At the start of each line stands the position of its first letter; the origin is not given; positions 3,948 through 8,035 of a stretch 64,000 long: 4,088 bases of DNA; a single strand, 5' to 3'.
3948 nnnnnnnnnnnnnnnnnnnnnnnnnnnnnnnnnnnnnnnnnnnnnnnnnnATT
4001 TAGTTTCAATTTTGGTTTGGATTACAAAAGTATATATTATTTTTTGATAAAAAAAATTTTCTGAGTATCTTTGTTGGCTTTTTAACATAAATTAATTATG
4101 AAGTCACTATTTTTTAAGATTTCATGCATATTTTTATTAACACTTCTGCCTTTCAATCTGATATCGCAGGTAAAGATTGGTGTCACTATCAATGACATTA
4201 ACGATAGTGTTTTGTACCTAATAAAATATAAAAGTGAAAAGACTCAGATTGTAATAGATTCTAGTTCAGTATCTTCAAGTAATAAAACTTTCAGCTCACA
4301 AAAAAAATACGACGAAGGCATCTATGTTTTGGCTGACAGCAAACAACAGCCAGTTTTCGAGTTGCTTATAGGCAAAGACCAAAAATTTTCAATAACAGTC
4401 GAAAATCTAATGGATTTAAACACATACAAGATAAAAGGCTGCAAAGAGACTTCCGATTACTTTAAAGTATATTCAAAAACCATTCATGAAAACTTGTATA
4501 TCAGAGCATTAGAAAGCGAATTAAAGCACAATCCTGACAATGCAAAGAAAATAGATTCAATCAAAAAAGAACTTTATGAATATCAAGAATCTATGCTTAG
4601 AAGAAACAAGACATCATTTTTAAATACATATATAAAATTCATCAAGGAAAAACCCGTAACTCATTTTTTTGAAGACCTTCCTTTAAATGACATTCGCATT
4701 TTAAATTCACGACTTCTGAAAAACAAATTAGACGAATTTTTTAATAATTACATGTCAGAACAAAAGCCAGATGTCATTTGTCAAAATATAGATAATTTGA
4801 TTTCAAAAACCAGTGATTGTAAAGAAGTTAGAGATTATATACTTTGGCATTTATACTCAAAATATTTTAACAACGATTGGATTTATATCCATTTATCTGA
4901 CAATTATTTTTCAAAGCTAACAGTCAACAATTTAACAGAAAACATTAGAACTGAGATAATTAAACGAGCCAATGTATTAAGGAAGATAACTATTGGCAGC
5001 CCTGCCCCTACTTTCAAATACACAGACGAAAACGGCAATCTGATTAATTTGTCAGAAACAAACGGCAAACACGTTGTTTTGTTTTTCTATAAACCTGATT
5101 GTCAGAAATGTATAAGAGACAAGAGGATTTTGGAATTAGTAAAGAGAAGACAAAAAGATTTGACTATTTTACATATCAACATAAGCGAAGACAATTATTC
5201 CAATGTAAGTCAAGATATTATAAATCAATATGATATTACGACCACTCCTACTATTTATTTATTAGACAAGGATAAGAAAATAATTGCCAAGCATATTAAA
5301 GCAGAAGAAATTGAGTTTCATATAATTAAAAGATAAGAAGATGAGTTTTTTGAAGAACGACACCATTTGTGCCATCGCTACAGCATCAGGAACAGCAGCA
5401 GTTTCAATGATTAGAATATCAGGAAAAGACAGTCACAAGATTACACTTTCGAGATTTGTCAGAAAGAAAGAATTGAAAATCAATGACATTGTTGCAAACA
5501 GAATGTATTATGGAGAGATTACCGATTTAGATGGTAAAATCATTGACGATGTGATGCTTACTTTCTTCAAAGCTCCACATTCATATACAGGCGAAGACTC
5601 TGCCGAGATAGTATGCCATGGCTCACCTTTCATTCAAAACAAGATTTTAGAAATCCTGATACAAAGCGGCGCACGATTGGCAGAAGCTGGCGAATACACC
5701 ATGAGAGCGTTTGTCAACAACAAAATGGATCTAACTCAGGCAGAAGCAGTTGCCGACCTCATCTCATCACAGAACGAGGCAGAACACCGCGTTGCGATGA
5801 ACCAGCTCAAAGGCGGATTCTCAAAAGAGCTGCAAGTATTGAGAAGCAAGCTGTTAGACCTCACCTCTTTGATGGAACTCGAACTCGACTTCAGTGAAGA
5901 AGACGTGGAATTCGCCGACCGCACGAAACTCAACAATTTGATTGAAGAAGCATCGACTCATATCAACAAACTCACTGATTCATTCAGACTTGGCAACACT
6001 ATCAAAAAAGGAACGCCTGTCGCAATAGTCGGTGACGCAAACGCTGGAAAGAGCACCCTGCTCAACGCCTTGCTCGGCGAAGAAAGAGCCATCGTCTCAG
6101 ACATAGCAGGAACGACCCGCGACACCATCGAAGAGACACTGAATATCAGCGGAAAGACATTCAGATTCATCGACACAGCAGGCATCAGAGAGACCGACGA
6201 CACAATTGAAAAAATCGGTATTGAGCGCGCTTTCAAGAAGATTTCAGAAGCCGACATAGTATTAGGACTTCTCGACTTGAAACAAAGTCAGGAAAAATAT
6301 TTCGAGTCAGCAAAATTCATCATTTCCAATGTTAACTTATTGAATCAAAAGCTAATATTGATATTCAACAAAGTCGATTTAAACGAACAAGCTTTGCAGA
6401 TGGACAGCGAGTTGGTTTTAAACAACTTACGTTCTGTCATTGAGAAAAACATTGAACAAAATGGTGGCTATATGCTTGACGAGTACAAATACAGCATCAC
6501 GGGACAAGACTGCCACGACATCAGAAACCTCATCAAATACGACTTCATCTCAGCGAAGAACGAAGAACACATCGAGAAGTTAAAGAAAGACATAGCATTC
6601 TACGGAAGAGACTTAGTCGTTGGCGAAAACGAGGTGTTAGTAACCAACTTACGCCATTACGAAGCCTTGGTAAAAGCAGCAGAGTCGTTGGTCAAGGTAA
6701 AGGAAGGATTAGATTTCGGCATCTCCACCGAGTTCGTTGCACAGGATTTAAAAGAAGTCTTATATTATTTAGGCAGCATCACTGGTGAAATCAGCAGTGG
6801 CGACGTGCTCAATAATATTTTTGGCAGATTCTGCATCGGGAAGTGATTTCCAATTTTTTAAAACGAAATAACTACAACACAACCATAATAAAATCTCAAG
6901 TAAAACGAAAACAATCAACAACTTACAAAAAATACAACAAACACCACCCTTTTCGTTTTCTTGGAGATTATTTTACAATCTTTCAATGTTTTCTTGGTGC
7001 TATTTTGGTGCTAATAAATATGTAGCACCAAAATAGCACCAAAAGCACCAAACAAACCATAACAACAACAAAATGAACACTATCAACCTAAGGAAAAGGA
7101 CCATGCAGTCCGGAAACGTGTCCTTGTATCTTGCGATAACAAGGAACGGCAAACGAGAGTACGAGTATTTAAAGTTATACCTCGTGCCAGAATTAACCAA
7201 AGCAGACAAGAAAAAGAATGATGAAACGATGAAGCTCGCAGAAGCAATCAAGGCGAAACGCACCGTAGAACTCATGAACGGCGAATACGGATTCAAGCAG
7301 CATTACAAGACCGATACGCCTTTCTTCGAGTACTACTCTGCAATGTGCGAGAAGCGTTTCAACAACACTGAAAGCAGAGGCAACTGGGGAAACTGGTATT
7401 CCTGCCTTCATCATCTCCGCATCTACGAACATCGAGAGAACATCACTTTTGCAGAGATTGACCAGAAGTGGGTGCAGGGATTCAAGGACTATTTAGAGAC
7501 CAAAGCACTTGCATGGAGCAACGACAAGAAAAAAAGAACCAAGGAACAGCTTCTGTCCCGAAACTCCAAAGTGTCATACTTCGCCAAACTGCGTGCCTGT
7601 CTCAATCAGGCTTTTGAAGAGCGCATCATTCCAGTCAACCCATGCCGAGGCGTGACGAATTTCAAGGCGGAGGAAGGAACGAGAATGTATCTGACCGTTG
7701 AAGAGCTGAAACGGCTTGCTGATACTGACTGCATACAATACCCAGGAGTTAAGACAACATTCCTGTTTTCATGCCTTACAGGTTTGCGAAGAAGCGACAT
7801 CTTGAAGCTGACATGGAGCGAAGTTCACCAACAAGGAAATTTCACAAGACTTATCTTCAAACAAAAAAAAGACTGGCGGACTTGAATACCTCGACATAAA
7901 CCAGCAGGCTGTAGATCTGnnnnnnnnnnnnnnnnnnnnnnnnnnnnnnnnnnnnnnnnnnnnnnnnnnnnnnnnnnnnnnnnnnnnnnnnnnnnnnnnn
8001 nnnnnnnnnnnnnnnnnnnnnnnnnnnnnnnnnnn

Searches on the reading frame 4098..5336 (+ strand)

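Call 6: search_protein_families(library=phrogs, proteins=[window:4098-5336:+], max_evalue=0.001)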
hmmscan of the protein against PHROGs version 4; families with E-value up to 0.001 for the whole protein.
window:4098-5336:+ (412 aa): 1 family
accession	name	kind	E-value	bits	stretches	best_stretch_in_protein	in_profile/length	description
phrog_22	-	DNA, RNA and nucleotide metabolism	1.6e-07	32.6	1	280-396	28-134/162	thioredoxin domain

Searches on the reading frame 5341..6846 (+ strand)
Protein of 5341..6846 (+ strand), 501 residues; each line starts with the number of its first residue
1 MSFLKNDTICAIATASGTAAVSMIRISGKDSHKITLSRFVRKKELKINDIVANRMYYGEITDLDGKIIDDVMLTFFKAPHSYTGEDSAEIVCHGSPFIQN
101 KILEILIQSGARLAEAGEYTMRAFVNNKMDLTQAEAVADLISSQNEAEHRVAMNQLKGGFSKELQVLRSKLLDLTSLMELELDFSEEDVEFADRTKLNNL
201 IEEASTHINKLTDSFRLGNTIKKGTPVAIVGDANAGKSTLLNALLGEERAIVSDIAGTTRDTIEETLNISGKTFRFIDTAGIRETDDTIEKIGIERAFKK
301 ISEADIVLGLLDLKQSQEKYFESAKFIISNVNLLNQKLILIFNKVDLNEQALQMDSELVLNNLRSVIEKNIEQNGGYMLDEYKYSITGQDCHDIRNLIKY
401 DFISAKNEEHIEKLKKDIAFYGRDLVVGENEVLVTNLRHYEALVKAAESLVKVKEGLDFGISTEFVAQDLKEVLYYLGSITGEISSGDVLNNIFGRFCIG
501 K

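Call 6: search_protein_families(library=phrogs, proteins=[window:5341-6846:+], max_evalue=0.001)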
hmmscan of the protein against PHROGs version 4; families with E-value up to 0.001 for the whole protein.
window:5341-6846:+ (501 aa): 3 families
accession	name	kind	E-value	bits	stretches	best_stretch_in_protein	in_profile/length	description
phrog_35435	-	unknown function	9.2e-102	342.1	2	5-352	6-349/464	-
phrog_31529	-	unknown function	2.3e-15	57.4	1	226-354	10-136/304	-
phrog_16468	-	unknown function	0.00045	20.4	1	221-348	35-169/328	-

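Call 69: find_related_loci(query=window:5341-6843:+, collection=genome_contigs, flank=3000)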
Query window:5341-6843:+ (501 aa) in genome_contigs; peptide patterns used: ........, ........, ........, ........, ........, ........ (x = any residue, [..] = any of these).
599 stretches matched a pattern (row limit reached: there are more); 588 encode a relative of the query (tblastn E <= 1e-3); the best 80 are kept; 80 distinct loci.
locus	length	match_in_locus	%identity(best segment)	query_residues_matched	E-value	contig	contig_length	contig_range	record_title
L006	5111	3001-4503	89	1-501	0e+0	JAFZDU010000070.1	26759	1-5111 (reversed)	MAG: Bacteroidales bacterium isolate RGIG7675 Water_buffalos_Rectum-1__c494025, whole genome shotgun sequence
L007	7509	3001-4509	60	5-501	0e+0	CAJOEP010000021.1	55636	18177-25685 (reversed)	uncultured Bacteroidales bacterium isolate Red_deer_2_mag_30 genome assembly, contig: scaffold_283, whole genome shotgun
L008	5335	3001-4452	54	1-501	1e-165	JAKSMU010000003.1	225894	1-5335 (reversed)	MAG: Bacteroidales bacterium isolate Horse_feces133 MAG133_3, whole genome shotgun sequence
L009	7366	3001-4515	50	6-501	2e-156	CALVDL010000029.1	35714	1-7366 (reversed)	MAG: uncultured Bacteroidales bacterium isolate BRZ_FQ__bin26 genome assembly, contig: BRZ_FQ__NODE_1372_length_35714_co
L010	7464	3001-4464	49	4-501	1e-154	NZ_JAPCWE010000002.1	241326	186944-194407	Anaerorudis cellulosivorans strain m5 c_000000000002, whole genome shotgun sequence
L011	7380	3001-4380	51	8-501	5e-149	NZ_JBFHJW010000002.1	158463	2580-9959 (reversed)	MAG: Labilibaculum sp. isolate Mix_sand07.2021.05.G.73 k141_796282_length_158463_cov_70.7751, whole genome shotgun seque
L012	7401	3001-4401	49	2-501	9e-148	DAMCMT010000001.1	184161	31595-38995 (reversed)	MAG TPA_asm: Bacteroides sp. isolate CTOTU49885 NODE_26_length_184161_cov_3.658621, whole genome shotgun sequence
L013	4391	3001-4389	50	7-499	1e-148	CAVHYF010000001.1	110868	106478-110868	bacterium isolate H07634-L1_cleanbin_000013 genome assembly, contig: Spades_H07634-L1_contig_101, whole genome shotgun s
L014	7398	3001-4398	48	4-501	4e-146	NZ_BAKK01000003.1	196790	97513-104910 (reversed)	Bacteroides faecichinchillae JCM 17102, whole genome shotgun sequence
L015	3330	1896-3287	51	7-501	8e-152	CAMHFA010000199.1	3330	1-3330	MAG: uncultured Bacteroidales bacterium isolate SRR11784283_bin.32_metaWRAP_v1.3_MAG genome assembly, contig: ERZ1220301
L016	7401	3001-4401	48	1-501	2e-145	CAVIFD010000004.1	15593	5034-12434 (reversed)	bacterium isolate H07677-L1_cleanbin_000044 genome assembly, contig: Spades_H07677-L1_contig_2129, whole genome shotgun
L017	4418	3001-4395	49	8-501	5e-146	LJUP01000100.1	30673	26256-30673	MAG: Bacteroides sp. SM23_62 WORSMTZ_7026, whole genome shotgun sequence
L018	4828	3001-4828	49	7-501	3e-145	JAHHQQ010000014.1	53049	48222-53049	MAG: Bacteroidales bacterium isolate MAG008 MAG008_14, whole genome shotgun sequence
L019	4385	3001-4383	49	4-500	5e-146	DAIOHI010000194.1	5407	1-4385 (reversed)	MAG TPA_asm: Paludibacteraceae bacterium isolate CTOTU40135 NODE_15536_length_5407_cov_4.911248, whole genome shotgun se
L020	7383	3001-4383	50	3-501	1e-144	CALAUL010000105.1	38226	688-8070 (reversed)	MAG TPA_asm: uncultured Bacteroidales bacterium isolate SRR6425773_bin.104_CONCOCT_v1.1_MAG genome assembly, contig: ERZ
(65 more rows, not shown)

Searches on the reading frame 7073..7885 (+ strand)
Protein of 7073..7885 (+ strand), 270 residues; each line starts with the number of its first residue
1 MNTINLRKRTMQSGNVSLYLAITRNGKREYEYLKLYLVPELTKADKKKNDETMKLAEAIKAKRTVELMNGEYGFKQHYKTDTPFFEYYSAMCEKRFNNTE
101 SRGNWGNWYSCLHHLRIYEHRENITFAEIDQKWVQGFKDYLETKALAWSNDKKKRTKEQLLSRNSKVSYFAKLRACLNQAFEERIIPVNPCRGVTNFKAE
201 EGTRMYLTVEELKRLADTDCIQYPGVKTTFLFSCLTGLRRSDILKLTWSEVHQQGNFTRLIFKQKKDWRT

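Call 6: search_protein_families(library=phrogs, proteins=[window:7073-7885:+], max_evalue=0.001)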
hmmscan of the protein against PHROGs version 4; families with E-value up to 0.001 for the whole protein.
window:7073-7885:+ (270 aa): 3 families
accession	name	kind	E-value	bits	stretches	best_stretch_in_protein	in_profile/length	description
phrog_1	-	integration and excision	1.2e-21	78.6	1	13-256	111-319/611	integrase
phrog_216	-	integration and excision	1.4e-08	35.2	1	153-258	5-109/301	integrase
phrog_7244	-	integration and excision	0.00015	22.1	1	178-254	151-226/263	integrase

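Call 46: search_protein_families(library=pfam, proteins=[window:7073-7885:+], max_evalue=0.01)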
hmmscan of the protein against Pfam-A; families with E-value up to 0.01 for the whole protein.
window:7073-7885:+ (270 aa): 3 families
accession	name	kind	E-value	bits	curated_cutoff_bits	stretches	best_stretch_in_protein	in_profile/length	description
PF13102.12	Phage_int_SAM_5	-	3.7e-22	79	22.3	1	84-191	2-93/98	Phage integrase SAM-like domain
PF17293.8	Arm-DNA-bind_5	-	9.3e-14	52.2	22.6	1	6-65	3-67/87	Arm DNA-binding domain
PF00589.27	Phage_integrase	-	0.00035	20.8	27.1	1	206-267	2-66/172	Phage integrase family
